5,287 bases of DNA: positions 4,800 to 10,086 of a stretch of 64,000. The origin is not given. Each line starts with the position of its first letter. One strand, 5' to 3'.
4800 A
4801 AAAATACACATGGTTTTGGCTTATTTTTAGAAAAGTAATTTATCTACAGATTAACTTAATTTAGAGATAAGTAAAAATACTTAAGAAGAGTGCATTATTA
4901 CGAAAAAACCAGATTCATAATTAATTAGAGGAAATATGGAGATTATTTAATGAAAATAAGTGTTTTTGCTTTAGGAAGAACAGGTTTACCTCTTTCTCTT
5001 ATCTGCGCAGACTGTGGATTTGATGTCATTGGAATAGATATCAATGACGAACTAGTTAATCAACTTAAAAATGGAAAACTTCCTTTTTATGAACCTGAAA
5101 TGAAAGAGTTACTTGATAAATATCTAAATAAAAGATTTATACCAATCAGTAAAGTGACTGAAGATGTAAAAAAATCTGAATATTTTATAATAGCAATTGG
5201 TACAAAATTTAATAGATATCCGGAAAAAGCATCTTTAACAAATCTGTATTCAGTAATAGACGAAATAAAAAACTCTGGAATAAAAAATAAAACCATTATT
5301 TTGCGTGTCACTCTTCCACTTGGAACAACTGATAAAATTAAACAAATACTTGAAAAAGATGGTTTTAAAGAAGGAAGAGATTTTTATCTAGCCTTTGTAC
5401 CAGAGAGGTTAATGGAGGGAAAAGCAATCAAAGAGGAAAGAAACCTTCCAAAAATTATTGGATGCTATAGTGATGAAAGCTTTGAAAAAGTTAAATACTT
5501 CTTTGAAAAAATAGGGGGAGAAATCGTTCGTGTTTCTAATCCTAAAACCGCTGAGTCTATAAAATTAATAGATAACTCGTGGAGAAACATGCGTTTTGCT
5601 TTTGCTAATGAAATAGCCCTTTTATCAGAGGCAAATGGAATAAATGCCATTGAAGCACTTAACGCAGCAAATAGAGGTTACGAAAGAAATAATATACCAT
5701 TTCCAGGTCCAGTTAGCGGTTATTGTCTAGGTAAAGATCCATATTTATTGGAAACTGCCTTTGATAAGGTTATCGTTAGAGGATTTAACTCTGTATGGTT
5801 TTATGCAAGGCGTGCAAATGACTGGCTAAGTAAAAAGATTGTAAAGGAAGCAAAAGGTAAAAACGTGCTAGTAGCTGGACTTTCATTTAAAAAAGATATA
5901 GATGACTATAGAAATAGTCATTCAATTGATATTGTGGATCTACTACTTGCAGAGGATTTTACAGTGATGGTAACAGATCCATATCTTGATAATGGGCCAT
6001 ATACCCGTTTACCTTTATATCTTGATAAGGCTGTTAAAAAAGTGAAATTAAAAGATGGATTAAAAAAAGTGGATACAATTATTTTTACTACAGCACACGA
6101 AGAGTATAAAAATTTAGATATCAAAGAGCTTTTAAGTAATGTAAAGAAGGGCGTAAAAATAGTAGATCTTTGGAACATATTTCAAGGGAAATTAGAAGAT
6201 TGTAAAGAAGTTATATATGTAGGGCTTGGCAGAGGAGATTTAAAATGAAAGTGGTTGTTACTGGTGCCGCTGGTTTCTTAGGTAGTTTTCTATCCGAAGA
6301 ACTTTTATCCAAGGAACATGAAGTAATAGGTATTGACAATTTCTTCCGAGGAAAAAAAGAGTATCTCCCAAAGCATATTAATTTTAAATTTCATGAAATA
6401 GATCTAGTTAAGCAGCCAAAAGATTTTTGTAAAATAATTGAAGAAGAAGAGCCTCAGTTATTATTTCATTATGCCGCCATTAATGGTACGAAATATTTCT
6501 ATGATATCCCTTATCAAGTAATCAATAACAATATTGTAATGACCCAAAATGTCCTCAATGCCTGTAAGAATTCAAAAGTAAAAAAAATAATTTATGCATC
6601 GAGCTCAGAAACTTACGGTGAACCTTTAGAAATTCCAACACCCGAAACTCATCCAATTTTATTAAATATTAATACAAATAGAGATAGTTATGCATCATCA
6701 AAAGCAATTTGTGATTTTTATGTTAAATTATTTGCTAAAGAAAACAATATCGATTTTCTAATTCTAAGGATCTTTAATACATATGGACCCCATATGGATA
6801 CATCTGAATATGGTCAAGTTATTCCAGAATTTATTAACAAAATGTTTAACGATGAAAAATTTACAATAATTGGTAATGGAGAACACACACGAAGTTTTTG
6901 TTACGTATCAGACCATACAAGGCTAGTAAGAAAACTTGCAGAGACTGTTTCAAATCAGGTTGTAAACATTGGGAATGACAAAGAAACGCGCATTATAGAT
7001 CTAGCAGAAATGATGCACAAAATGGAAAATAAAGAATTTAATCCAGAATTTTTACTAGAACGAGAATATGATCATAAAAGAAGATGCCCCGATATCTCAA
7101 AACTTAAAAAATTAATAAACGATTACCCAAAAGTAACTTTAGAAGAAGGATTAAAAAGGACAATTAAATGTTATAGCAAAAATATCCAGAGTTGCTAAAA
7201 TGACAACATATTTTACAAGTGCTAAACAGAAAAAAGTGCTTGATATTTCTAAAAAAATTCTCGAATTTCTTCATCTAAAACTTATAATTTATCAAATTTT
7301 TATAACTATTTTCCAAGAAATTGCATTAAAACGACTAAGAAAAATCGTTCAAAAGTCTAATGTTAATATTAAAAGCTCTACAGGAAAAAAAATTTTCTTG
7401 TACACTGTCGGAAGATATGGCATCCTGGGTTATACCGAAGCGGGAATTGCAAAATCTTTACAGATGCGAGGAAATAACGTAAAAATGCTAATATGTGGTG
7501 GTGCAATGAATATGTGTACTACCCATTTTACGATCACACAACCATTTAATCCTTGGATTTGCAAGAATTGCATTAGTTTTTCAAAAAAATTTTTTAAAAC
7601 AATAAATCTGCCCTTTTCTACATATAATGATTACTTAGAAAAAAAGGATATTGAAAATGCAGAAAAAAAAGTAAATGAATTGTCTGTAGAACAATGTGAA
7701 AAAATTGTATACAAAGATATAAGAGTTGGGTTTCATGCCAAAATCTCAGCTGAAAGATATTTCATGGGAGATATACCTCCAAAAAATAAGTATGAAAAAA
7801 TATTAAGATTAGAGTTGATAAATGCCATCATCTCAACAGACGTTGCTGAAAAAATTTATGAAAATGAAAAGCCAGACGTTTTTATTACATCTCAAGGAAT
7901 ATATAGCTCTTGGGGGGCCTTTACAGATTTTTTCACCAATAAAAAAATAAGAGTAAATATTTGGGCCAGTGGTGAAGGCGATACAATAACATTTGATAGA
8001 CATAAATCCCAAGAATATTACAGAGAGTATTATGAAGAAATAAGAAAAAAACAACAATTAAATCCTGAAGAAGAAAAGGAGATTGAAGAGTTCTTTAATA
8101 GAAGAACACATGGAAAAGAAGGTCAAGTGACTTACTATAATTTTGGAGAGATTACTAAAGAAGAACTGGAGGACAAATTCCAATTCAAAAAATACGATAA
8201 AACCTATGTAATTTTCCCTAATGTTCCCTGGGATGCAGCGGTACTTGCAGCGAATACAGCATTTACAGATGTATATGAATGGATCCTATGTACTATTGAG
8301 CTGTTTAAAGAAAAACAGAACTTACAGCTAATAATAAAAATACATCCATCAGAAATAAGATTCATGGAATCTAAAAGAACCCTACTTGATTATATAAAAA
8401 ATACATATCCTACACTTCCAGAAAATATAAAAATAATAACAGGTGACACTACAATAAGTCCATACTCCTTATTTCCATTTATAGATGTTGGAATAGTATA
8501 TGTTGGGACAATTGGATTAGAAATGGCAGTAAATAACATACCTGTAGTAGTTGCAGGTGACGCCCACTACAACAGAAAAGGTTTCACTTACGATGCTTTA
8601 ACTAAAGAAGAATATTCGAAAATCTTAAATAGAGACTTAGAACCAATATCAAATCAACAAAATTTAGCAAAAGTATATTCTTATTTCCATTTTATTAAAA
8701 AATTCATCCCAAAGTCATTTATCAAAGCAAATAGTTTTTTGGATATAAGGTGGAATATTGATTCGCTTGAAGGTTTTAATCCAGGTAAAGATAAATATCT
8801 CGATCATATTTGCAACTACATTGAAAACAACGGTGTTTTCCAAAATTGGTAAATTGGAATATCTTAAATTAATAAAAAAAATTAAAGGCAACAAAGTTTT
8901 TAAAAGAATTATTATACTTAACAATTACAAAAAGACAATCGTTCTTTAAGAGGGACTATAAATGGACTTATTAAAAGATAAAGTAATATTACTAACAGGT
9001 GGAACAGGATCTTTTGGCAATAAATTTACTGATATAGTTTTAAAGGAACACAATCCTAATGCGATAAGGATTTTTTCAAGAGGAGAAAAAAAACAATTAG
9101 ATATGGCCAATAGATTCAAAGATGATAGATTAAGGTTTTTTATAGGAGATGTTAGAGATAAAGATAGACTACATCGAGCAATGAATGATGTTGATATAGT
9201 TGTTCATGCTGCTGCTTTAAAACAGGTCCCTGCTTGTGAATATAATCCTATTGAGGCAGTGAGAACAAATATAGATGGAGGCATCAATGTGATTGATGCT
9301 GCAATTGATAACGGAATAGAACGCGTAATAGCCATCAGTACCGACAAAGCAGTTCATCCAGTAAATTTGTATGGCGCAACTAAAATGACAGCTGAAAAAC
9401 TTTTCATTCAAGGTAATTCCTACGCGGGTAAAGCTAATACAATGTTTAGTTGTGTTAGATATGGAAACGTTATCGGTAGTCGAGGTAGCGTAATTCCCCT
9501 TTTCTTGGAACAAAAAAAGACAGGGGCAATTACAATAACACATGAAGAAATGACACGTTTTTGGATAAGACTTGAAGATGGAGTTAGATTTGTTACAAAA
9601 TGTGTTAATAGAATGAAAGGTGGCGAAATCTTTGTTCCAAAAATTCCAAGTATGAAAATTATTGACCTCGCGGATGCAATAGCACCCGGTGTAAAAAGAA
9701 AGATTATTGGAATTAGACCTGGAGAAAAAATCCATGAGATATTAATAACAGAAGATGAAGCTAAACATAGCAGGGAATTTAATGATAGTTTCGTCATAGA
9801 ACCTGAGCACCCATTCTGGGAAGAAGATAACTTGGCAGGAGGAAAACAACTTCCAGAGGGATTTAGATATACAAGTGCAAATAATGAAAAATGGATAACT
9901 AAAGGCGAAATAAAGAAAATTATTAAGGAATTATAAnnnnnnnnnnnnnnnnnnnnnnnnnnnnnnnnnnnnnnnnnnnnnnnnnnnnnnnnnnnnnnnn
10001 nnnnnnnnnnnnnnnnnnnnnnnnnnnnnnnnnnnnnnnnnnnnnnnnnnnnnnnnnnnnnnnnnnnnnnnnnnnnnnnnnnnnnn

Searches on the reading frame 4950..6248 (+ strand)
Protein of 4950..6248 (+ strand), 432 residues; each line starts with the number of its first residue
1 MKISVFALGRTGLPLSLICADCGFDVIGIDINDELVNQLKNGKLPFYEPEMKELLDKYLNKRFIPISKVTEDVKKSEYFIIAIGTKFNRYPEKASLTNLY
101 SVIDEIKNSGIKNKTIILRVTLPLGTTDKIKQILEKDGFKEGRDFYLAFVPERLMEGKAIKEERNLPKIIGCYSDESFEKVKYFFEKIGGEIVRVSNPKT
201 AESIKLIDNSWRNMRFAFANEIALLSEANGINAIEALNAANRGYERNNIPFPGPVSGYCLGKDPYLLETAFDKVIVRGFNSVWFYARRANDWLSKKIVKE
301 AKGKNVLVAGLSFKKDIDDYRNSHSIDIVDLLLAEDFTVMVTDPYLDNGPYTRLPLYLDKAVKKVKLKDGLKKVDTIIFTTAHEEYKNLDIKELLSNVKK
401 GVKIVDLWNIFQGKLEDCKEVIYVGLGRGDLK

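Call 45: search_protein_families(library=pfam, proteins=[window:4950-6248:+], max_evalue=0.0001)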
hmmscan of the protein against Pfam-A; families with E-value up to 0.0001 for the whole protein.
window:4950-6248:+ (432 aa): 3 families
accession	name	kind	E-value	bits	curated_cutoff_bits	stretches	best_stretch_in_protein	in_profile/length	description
PF03721.20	UDPG_MGDP_dh_N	-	8.4e-39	133.5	27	1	1-179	1-181/187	UDP-glucose/GDP-mannose dehydrogenase family, NAD binding domain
PF03720.21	UDPG_MGDP_dh_C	-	3.3e-23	82.5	30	1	307-412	1-102/103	UDP-glucose/GDP-mannose dehydrogenase family, UDP binding domain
PF00984.24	UDPG_MGDP_dh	-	4.5e-13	49.6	25.4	1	199-277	1-81/94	UDP-glucose/GDP-mannose dehydrogenase family, central domain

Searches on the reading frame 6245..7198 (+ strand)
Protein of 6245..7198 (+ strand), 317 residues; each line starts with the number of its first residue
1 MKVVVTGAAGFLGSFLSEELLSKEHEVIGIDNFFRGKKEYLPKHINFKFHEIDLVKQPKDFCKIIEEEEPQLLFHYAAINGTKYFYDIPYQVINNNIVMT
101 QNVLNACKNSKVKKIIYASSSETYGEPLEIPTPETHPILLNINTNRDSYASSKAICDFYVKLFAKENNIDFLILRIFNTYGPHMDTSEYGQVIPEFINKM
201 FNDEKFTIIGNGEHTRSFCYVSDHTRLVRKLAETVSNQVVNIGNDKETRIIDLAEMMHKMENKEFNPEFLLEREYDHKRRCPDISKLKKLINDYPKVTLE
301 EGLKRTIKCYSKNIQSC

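Call 45: search_protein_families(library=pfam, proteins=[window:6245-7198:+], max_evalue=0.0001)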
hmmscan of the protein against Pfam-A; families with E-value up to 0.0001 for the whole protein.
window:6245-7198:+ (317 aa): 5 families
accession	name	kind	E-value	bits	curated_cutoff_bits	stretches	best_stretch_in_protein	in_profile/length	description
PF01370.27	Epimerase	-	5.5e-53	180.3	20.9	1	3-243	1-240/240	NAD dependent epimerase/dehydratase family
PF16363.11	GDP_Man_Dehyd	-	3e-45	155.6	27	1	5-306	2-332/332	GDP-mannose 4,6 dehydratase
PF02719.21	Polysacc_synt_2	-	3.9e-18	66.1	20.2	1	3-120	1-128/293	Polysaccharide biosynthesis protein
PF01073.25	3Beta_HSD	-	3.1e-17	62.9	22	1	4-221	1-218/280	3-beta hydroxysteroid dehydrogenase/isomerase family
PF07993.18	NAD_binding_4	-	4.4e-10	39.6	20.1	0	71-191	90-215/258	Male sterility protein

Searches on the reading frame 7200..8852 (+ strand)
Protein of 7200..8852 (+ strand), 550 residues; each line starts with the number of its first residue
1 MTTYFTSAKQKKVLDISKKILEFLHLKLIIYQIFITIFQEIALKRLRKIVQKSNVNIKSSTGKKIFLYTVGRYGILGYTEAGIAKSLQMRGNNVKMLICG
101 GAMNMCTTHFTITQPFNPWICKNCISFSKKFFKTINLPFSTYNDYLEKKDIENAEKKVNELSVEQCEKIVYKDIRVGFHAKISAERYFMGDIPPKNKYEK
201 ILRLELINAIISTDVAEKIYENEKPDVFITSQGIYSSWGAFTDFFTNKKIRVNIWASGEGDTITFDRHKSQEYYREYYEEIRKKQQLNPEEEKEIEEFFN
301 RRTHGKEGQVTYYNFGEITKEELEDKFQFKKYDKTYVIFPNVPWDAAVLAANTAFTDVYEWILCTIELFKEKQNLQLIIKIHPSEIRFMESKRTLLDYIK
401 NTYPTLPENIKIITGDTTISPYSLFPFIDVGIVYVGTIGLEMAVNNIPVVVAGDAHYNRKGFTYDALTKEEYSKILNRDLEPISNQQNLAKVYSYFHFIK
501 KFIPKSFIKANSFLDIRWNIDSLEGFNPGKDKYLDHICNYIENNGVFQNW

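Call 45: search_protein_families(library=pfam, proteins=[window:7200-8852:+], max_evalue=0.0001)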
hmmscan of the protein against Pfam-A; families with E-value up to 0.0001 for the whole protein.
window:7200-8852:+ (550 aa): 1 family
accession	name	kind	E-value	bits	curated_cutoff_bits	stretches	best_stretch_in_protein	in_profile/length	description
PF05159.20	Capsule_synth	-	1.4e-08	35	20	1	318-471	128-280/310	Capsule polysaccharide biosynthesis protein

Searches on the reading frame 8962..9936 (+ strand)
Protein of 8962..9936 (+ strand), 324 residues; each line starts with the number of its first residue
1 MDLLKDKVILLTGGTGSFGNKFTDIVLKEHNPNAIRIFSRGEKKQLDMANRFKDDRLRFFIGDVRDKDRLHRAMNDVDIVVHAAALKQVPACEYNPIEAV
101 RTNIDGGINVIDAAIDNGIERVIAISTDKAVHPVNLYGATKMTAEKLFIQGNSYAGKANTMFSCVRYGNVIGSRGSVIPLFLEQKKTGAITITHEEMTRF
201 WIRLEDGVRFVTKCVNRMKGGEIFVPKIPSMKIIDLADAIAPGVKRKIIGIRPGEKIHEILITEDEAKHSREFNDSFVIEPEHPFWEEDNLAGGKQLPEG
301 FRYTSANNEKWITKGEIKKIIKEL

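Call 45: search_protein_families(library=pfam, proteins=[window:8962-9936:+], max_evalue=0.0001)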
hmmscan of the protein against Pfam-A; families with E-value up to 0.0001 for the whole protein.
window:8962-9936:+ (324 aa): 8 families
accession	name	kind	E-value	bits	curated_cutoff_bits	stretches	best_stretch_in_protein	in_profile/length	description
PF02719.21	Polysacc_synt_2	-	5.5e-100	334.8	20.2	1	9-280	1-292/293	Polysaccharide biosynthesis protein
PF01370.27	Epimerase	-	5e-24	85.5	20.9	1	9-223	1-236/240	NAD dependent epimerase/dehydratase family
PF01073.25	3Beta_HSD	-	5.5e-18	65.4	22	1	11-133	2-122/280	3-beta hydroxysteroid dehydrogenase/isomerase family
PF16363.11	GDP_Man_Dehyd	-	1.3e-13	51.6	27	1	10-223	1-245/332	GDP-mannose 4,6 dehydratase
PF13460.12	NAD_binding_10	-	1e-10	42.2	27.2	1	13-132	1-103/184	NAD(P)H-binding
PF04321.23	RmlD_sub_bind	-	5.3e-10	39.3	27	1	9-149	3-137/287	RmlD substrate binding domain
PF05368.20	NmrA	-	2.4e-09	37.6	27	1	6-150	2-131/298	NmrA-like family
PF07993.18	NAD_binding_4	-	7.8e-06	25.7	20.1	0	35-131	40-140/258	Male sterility protein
